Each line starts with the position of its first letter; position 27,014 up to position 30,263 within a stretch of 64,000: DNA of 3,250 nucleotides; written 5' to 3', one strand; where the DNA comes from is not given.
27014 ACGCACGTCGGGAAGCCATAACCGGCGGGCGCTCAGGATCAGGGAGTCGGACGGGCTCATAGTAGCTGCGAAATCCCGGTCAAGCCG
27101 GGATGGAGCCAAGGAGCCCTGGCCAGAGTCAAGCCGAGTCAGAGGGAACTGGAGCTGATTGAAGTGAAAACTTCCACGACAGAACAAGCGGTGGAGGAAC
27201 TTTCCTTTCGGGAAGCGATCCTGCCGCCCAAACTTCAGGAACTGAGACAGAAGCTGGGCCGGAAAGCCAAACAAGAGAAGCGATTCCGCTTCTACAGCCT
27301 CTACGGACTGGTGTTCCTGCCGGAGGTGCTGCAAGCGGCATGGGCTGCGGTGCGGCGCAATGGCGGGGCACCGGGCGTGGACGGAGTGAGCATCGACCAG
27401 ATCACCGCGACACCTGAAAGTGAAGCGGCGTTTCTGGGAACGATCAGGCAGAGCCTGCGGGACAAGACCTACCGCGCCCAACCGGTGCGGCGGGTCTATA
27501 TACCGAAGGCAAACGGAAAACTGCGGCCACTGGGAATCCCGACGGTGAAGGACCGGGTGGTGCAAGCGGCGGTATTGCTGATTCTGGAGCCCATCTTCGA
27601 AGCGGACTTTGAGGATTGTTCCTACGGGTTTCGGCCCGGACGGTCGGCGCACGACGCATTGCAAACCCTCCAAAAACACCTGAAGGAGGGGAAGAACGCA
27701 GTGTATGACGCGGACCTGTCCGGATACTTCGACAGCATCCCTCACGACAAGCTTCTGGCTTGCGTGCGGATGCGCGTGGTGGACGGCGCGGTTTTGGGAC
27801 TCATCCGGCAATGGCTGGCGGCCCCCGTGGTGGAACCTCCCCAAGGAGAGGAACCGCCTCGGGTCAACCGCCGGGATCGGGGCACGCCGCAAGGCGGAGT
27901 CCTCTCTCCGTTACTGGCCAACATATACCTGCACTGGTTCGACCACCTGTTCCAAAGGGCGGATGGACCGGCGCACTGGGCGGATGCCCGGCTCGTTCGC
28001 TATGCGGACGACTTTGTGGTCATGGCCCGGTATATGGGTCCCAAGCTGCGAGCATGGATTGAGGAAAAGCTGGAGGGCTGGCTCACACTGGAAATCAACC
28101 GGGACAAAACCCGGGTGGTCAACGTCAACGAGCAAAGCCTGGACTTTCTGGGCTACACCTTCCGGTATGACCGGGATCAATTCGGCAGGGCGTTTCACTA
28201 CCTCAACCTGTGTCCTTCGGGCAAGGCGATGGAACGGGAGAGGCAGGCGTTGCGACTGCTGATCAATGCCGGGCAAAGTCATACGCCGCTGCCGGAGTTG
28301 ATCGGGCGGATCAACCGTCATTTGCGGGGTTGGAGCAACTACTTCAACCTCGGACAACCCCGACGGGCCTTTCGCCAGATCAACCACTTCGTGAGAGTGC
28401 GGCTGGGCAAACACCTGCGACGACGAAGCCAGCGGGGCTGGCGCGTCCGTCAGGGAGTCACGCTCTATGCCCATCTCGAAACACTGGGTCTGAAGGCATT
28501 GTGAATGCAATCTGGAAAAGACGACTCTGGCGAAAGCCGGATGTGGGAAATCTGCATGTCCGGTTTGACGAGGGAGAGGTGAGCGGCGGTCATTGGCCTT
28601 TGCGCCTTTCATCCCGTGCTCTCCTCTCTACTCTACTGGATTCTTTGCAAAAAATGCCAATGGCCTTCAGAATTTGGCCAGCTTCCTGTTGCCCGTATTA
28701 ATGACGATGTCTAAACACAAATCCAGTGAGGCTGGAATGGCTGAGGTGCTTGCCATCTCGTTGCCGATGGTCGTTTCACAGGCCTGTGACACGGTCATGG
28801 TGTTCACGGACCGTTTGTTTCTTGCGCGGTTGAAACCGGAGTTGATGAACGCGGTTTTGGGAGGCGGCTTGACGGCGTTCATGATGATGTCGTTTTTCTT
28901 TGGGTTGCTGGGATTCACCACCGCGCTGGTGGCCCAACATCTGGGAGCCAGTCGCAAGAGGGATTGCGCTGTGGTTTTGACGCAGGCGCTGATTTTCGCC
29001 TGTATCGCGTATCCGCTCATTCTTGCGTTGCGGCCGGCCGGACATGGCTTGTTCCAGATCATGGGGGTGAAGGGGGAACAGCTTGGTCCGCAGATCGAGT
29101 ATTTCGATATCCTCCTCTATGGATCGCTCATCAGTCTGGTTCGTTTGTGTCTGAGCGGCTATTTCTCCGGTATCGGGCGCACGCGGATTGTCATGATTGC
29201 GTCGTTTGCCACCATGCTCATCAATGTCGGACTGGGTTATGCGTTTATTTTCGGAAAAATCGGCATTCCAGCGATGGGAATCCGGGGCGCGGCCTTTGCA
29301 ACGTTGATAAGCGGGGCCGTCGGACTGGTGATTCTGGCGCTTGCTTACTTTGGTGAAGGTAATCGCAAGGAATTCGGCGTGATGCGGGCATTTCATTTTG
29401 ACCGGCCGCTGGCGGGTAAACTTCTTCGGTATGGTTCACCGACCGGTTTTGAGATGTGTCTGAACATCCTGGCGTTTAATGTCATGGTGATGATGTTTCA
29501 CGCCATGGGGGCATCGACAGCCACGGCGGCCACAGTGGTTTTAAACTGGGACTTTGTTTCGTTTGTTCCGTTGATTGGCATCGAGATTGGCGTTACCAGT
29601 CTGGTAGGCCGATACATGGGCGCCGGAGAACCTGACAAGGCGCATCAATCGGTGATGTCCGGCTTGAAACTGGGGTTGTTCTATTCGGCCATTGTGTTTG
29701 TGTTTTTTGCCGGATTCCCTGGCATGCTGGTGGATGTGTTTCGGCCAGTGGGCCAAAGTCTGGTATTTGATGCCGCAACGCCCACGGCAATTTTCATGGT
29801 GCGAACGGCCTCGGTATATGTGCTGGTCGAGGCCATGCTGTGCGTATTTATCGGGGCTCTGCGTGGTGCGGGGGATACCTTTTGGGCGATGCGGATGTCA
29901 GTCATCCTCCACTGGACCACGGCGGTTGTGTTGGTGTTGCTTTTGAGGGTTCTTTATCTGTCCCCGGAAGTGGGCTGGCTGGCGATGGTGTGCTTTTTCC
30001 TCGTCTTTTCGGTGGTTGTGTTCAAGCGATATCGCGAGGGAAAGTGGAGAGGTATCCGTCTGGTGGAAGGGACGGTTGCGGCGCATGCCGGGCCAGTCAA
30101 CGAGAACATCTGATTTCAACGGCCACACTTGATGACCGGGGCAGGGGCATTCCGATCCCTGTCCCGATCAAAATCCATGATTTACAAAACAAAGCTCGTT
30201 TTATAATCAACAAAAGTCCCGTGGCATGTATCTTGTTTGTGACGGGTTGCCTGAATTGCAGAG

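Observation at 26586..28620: Group II intron with an En-minus RT/maturase, lodged intergenically downstream of the gdhA terminator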

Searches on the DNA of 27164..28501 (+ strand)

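Call 53: search_rna_families(sources=[L081, L082, L050, L048, L005, L057, L013, L001, L083, L051, L075, L079, L069], threshold=gathering)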
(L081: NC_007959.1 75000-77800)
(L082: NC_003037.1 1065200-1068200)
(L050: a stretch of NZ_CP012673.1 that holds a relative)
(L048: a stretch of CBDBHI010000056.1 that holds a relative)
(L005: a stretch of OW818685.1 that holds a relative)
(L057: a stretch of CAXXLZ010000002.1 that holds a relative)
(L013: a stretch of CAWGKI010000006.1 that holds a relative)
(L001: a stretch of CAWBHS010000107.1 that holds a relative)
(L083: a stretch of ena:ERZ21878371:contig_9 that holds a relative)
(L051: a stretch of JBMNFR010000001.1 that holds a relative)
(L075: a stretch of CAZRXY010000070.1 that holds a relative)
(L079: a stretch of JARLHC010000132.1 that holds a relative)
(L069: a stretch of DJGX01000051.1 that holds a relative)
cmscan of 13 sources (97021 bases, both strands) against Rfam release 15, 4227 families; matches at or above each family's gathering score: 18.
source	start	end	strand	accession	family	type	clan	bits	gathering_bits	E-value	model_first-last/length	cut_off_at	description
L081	2192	2331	-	RF02003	group-II-D1D4-4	Intron;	CL00102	102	49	1.9e-21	1-138/138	no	Group II catalytic intron D1-D4-4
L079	1172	1431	+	RF02005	group-II-D1D4-6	Intron;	CL00102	76.8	49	1.7e-19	1-225/225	no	Group II catalytic intron D1-D4-6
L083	2548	2781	+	RF02005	group-II-D1D4-6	Intron;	CL00102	70.4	49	1.9e-17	1-225/225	no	Group II catalytic intron D1-D4-6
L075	3537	3652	+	RF02003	group-II-D1D4-4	Intron;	CL00102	68.4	49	1.1e-12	1-138/138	no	Group II catalytic intron D1-D4-4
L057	3465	3599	+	RF02003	group-II-D1D4-4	Intron;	CL00102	63.4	49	2.3e-11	1-138/138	no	Group II catalytic intron D1-D4-4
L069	5071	5144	+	RF00029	Intron_gpII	Intron;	-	53.1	40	2e-07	1-77/77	no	Group II catalytic intron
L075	5351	5433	+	RF00029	Intron_gpII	Intron;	-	51.1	40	6.2e-07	1-77/77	no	Group II catalytic intron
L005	5370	5439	+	RF00029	Intron_gpII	Intron;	-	51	40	6.8e-07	1-77/77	no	Group II catalytic intron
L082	412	511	-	RF00029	Intron_gpII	Intron;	-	48.8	40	2.3e-06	1-77/77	no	Group II catalytic intron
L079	2945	3036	+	RF00029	Intron_gpII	Intron;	-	48.7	40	2.4e-06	1-77/77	no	Group II catalytic intron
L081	445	533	-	RF00029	Intron_gpII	Intron;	-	48.3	40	3.1e-06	1-77/77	no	Group II catalytic intron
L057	5316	5461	+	RF00029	Intron_gpII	Intron;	-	48.3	40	3.1e-06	1-77/77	no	Group II catalytic intron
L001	5363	5467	+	RF00029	Intron_gpII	Intron;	-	47.2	40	5.8e-06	1-77/77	no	Group II catalytic intron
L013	5340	5428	+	RF00029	Intron_gpII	Intron;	-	46.9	40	6.9e-06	1-77/77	no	Group II catalytic intron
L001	2947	2992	+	RF01687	Acido-Lenti-1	Gene; sRNA;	-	46.4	37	3.9e-07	1-46/46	no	Acido-Lenti-1 RNA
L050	5329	5410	+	RF00029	Intron_gpII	Intron;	-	46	40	1.1e-05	1-77/77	no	Group II catalytic intron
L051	5389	5459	+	RF00029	Intron_gpII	Intron;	-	44.6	40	2.5e-05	1-77/77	no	Group II catalytic intron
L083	4369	4473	+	RF00029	Intron_gpII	Intron;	-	43.4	40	4.9e-05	1-77/77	no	Group II catalytic intron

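Call 83: search_rna_families(sources=[L003, L004, L005, L006, L007, L008, L009, L013, L014, L015, L016, L020, L021, L022, L030, L031], threshold=gathering)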
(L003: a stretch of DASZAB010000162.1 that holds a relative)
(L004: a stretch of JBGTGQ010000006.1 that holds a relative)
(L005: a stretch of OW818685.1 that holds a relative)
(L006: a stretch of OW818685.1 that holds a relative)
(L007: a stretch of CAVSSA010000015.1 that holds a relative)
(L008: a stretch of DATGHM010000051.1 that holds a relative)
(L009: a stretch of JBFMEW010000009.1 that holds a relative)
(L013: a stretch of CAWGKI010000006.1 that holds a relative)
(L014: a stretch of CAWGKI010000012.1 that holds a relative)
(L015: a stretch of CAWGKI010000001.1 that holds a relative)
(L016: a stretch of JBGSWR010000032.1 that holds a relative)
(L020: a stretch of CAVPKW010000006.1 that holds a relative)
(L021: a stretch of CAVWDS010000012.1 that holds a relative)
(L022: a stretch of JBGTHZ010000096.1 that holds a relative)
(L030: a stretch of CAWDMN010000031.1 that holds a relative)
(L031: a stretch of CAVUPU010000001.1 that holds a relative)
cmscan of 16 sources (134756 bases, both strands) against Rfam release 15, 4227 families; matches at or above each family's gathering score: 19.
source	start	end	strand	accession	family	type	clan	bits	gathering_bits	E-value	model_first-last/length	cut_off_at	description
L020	1483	1700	+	RF02005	group-II-D1D4-6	Intron;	CL00102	189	49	4e-55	1-225/225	no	Group II catalytic intron D1-D4-6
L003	3540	3772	+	RF02005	group-II-D1D4-6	Intron;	CL00102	64.3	49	2.3e-15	1-225/225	no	Group II catalytic intron D1-D4-6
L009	389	622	+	RF02005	group-II-D1D4-6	Intron;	CL00102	61.1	49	2.3e-14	1-225/225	no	Group II catalytic intron D1-D4-6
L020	5338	5410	+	RF00029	Intron_gpII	Intron;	-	56.7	40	3.7e-08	1-77/77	no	Group II catalytic intron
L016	2007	2089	+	RF00029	Intron_gpII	Intron;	-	56.5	40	4.1e-08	1-77/77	no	Group II catalytic intron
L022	5342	5424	+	RF00029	Intron_gpII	Intron;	-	55.2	40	8.6e-08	1-77/77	no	Group II catalytic intron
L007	5399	5482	+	RF00029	Intron_gpII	Intron;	-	54.8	40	1.1e-07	1-77/77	no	Group II catalytic intron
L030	5343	5416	+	RF00029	Intron_gpII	Intron;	-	53.4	40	2.4e-07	1-77/77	no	Group II catalytic intron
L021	5355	5439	+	RF00029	Intron_gpII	Intron;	-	52.4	40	4.2e-07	1-77/77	no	Group II catalytic intron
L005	5370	5439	+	RF00029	Intron_gpII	Intron;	-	51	40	9.4e-07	1-77/77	no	Group II catalytic intron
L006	5370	5439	+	RF00029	Intron_gpII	Intron;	-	51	40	9.4e-07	1-77/77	no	Group II catalytic intron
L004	5351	5456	+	RF00029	Intron_gpII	Intron;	-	49.2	40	2.6e-06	1-77/77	no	Group II catalytic intron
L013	5340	5428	+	RF00029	Intron_gpII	Intron;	-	46.9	40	9.5e-06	1-77/77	no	Group II catalytic intron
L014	5340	5428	+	RF00029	Intron_gpII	Intron;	-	46.9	40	9.5e-06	1-77/77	no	Group II catalytic intron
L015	5340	5428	+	RF00029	Intron_gpII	Intron;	-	46.9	40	9.5e-06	1-77/77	no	Group II catalytic intron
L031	5374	5522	+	RF00029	Intron_gpII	Intron;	-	46.7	40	1e-05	1-77/77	no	Group II catalytic intron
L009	2241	2322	+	RF00029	Intron_gpII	Intron;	-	45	40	2.7e-05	1-77/77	no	Group II catalytic intron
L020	3276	3350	+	RF00029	Intron_gpII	Intron;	-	43.9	40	5.2e-05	1-77/77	no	Group II catalytic intron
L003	5371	5474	+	RF00029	Intron_gpII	Intron;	-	42.7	40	0.0001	1-77/77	no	Group II catalytic intron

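Call 84: search_rna_families(sources=[L033, L036, L037, L041, L044, L046, L048, L049, L052, L053, L055, L056, L065, L066, L067, L072], threshold=gathering)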
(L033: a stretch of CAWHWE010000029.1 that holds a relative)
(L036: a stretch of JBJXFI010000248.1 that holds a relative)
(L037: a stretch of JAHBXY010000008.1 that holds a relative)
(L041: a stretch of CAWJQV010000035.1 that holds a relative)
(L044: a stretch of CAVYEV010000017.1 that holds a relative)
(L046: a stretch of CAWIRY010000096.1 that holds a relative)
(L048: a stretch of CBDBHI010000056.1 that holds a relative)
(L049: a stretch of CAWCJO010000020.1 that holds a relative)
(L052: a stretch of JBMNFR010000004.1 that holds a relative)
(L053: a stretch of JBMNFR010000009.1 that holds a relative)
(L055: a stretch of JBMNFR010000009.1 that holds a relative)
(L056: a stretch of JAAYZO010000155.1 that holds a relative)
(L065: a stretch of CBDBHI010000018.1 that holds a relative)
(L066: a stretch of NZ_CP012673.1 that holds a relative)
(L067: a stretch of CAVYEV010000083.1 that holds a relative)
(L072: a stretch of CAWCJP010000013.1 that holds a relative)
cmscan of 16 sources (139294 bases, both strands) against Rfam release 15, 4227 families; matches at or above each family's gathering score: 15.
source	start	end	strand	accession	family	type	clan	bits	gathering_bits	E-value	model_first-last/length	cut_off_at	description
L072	4924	5043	+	RF01999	group-II-D1D4-2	Intron;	CL00102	108.3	36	4.7e-21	1-118/118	no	Group II catalytic intron D1-D4-2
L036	3520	3751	+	RF02005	group-II-D1D4-6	Intron;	CL00102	69.5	49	5.1e-17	1-225/225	no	Group II catalytic intron D1-D4-6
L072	6657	6732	+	RF00029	Intron_gpII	Intron;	-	57.3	40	2.8e-08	1-77/77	no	Group II catalytic intron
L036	5343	5411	+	RF00029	Intron_gpII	Intron;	-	53.9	40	1.8e-07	1-77/77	no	Group II catalytic intron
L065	5500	5583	+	RF00029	Intron_gpII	Intron;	-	52.4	40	4.5e-07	1-77/77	no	Group II catalytic intron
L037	5392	5470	+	RF00029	Intron_gpII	Intron;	-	52.3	40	4.7e-07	1-77/77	no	Group II catalytic intron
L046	5381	5518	+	RF00029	Intron_gpII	Intron;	-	49.7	40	2.1e-06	1-77/77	no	Group II catalytic intron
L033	5358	5443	+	RF00029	Intron_gpII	Intron;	-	48.4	40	4.1e-06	1-77/77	no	Group II catalytic intron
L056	2683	2754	+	RF00029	Intron_gpII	Intron;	-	47.5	40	7.1e-06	1-77/77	no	Group II catalytic intron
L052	5395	5465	+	RF00029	Intron_gpII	Intron;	-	46.6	40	1.2e-05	1-77/77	no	Group II catalytic intron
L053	5395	5465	+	RF00029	Intron_gpII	Intron;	-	46.6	40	1.2e-05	1-77/77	no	Group II catalytic intron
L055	5389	5459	+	RF00029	Intron_gpII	Intron;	-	46.6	40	1.2e-05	1-77/77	no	Group II catalytic intron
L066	5072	5153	+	RF00029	Intron_gpII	Intron;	-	46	40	1.6e-05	1-77/77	no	Group II catalytic intron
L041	5352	5505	+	RF00029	Intron_gpII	Intron;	-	43.2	40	8.1e-05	1-77/77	no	Group II catalytic intron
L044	5344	5430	+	RF00029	Intron_gpII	Intron;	-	42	40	0.00015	1-77/77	no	Group II catalytic intron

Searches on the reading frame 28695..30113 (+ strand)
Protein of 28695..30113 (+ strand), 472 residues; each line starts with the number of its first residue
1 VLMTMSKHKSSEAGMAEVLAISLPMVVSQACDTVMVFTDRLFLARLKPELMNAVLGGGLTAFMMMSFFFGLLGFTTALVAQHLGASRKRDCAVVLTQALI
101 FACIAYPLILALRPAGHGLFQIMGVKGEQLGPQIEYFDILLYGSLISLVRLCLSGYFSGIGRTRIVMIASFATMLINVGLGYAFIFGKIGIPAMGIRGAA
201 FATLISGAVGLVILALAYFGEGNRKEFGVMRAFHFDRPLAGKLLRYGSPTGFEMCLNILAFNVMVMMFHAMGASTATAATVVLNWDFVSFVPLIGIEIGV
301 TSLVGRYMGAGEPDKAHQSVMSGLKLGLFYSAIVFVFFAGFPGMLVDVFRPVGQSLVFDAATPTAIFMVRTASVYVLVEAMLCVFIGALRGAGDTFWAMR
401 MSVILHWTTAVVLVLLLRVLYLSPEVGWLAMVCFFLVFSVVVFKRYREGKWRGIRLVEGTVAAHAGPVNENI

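Call 4: search_protein_families(library=pfam, proteins=[window:28695-30110:+], max_evalue=0.01)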
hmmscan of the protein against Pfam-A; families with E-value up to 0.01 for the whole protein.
window:28695-30110:+ (472 aa): 1 family
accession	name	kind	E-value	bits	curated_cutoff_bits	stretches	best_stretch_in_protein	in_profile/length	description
PF01554.23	MatE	-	5.1e-32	111.2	24.9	2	24-182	1-160/161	MatE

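Call 5: search_protein_families(library=ncbifam, proteins=[window:28695-30110:+], max_evalue=0.01)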
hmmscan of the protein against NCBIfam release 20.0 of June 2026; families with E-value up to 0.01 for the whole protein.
window:28695-30110:+ (472 aa): 7 families
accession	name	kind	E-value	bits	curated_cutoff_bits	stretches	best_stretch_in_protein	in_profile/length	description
TIGR00797.1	matE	subfamily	9.4e-56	189.4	147.4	1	24-419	1-387/396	MATE family efflux transporter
NF001214.0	PRK00187.1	equivalog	3.2e-29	102.2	449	1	11-419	5-413/464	NorM family multidrug efflux MATE transporter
NF041801.1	MATE_SolL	equivalog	1.4e-26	93.3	780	1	18-457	22-457/458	solanimycin export family MATE transporter SolL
NF052396.1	MATE_WgkD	equivalog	8.6e-14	51.3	510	1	18-448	5-425/428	tryglysin-associated MATE efflux transporter WgkD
NF007562.1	PRK10189.1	equivalog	1.5e-13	50.4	465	1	16-451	27-462/470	EmmdR/YeeO family multidrug/toxin efflux MATE transporter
NF000263.1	MATE_multi_NorM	equivalog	3.9e-11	43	950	1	19-417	21-415/459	multidrug efflux MATE transporter NorM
NF041358.1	GntT_guanitoxin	equivalog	1.2e-07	31.1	525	1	49-441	48-429/438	guanitoxin biosynthesis MATE family efflux transporter GntT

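Call 42: find_encoding_contigs(protein=window:28695-30113:+, flank=3000, max_places=6)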
Protein window:28695-30113:+ (472 aa): no gene with exactly this product is on record in the collection.

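Call 45: list_cluster_members(proteins=[window:28701-30113:+, window:28707-30113:+, window:28737-30113:+, window:25037-26374:+, window:25043-26374:+, window:24950-26374:+, window:24980-26374:+])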
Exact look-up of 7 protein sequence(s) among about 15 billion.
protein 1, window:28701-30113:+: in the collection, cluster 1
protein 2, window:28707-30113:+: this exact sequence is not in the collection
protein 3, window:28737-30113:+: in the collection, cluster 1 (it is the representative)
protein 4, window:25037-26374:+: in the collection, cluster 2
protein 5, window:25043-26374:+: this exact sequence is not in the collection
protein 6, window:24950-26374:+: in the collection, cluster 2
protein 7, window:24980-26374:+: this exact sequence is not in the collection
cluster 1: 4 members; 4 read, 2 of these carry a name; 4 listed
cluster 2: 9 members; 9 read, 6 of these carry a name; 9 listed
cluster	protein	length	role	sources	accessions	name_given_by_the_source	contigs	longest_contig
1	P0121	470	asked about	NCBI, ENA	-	-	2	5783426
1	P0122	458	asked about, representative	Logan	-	-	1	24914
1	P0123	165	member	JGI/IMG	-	MATE family multidrug resistance protein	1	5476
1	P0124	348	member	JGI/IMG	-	MATE family multidrug resistance protein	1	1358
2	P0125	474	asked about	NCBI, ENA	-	-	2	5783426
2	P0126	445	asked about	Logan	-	-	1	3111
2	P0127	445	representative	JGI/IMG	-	glutamate dehydrogenase (NADP+)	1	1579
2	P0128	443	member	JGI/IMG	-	glutamate dehydrogenase (NADP+)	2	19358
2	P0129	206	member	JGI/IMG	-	glutamate dehydrogenase (NADP+)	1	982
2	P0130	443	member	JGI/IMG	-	glutamate dehydrogenase (NADP+)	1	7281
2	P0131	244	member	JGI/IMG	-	glutamate dehydrogenase (NADP+)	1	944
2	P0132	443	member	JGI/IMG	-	glutamate dehydrogenase (NADP+)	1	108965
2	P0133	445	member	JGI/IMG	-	-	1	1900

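Call 46: find_encoding_contigs(protein=P0121, flank=4000, max_places=4)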
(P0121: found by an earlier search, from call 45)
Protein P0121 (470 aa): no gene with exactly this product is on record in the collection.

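Call 47: find_encoding_contigs(protein=P0122, flank=4000, max_places=4)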
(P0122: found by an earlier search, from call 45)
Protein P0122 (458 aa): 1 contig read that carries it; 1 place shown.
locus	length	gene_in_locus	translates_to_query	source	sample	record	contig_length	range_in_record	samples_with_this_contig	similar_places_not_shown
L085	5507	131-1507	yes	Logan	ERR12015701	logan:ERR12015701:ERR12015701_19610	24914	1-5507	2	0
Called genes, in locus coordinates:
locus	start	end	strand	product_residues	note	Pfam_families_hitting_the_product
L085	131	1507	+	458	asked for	PF01554:MatE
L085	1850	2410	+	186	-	-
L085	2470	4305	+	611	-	PF01145:Band_7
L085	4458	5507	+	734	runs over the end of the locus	PF04542:Sigma70_r2, PF08281:Sigma70_r4_2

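Call 48: find_encoding_contigs(protein=P0132, flank=4000, max_places=4)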
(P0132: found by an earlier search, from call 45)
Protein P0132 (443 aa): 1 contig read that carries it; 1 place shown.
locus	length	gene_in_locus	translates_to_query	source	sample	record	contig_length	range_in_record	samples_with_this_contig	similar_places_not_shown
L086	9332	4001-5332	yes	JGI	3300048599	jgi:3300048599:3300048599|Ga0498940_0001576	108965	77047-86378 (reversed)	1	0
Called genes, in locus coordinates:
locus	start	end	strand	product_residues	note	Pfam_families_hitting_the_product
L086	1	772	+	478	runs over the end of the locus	PF19295:SufBD_N, PF01458:SUFBD_core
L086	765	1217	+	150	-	PF01592:NifU_N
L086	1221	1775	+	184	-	PF01883:FeS_assembly_P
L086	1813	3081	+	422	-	PF00155:Aminotran_1_2, PF00266:Aminotran_5, PF01041:DegT_DnrJ_EryC1 (weak)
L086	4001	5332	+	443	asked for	PF02812:ELFV_dehydrog_N, PF00208:ELFV_dehydrog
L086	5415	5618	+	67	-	-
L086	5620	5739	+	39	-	-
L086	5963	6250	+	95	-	-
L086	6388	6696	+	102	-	PF12441:CopG_antitoxin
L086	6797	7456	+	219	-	PF07963:N_methyl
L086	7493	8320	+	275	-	PF07963:N_methyl, PF08334:T2SSG (weak)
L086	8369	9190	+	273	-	PF07963:N_methyl (faint)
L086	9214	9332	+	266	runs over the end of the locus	-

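Call 50: find_encoding_contigs(protein=P0123, flank=6000, max_places=3)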
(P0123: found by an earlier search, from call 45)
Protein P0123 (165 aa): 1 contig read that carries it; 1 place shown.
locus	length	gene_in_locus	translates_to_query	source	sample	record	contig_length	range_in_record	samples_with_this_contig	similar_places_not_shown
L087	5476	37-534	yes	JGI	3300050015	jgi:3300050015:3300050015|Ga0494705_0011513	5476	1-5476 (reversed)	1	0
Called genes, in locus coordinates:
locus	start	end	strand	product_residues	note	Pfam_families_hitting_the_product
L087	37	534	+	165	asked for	PF01554:MatE (weak)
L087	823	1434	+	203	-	-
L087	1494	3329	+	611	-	PF01145:Band_7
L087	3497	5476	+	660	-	?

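Call 51: find_encoding_contigs(protein=P0128, flank=5000, max_places=3)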
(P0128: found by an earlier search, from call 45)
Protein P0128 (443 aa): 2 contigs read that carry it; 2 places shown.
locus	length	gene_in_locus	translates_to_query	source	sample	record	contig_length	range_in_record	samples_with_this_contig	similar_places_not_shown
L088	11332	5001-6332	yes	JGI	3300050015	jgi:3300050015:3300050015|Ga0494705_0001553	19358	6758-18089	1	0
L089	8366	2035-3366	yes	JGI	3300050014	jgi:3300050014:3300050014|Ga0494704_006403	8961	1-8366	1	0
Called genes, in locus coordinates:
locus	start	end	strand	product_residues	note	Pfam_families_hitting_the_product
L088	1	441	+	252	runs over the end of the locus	PF00005:ABC_tran, PF02463:SMC_N (faint), PF13304:AAA_21 (faint)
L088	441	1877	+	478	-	PF19295:SufBD_N, PF01458:SUFBD_core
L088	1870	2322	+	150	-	PF01592:NifU_N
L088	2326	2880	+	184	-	PF01883:FeS_assembly_P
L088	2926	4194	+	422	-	PF00155:Aminotran_1_2, PF00266:Aminotran_5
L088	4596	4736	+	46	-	-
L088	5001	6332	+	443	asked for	PF02812:ELFV_dehydrog_N, PF00208:ELFV_dehydrog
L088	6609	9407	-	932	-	-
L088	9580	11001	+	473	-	PF07660:STN (faint), PF22148:Fervidolysin_NPro-like, PF00082:Peptidase_S8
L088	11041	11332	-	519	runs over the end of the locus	?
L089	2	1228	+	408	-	?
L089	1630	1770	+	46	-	-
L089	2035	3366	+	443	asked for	PF02812:ELFV_dehydrog_N, PF00208:ELFV_dehydrog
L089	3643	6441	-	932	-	-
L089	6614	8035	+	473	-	PF07660:STN (faint), PF22148:Fervidolysin_NPro-like, PF00082:Peptidase_S8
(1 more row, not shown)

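Call 72: find_encoding_contigs(protein=P0124, flank=2000, max_places=3)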
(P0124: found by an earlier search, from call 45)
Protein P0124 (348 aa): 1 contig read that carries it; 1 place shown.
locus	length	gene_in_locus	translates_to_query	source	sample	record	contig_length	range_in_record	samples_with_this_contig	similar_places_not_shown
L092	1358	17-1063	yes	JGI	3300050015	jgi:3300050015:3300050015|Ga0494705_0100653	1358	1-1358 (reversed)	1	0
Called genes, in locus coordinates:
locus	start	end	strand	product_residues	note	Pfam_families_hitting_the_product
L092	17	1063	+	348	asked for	PF01554:MatE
